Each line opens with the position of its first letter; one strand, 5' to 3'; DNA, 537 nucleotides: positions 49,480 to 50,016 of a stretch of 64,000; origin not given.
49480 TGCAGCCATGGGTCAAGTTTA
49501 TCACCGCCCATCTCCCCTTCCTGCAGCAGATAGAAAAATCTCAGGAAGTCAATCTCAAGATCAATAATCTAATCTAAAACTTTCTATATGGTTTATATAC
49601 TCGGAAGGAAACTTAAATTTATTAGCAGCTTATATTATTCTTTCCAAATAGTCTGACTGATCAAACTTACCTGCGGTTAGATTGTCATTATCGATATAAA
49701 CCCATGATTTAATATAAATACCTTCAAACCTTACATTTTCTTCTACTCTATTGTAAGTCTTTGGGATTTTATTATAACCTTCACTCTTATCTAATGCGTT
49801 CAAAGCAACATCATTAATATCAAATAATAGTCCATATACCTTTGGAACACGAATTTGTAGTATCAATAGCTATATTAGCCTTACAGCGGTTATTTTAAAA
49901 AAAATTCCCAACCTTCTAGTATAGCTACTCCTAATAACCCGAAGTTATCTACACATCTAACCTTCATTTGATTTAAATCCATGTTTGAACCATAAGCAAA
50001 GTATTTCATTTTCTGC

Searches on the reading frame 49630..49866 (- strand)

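Call 3: search_protein_families(library=pfam, proteins=[window:49630-49866:-], max_evalue=0.01)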
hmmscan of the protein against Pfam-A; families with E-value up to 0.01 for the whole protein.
window:49630-49866:- (78 aa): 2 families
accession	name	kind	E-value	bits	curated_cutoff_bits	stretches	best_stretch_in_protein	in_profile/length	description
PF06094.17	GGACT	-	8.1e-06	26.8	22.8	1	9-61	54-104/120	Gamma-glutamyl cyclotransferase, AIG2-like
PF13772.11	AIG2_2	-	0.00041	21.2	27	1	9-75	1-64/83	AIG2-like family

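Call 4: search_protein_families(library=padloc, proteins=[window:49630-49866:-], max_evalue=0.01)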
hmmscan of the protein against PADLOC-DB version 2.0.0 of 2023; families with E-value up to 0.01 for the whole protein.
window:49630-49866:- (78 aa): 0 families
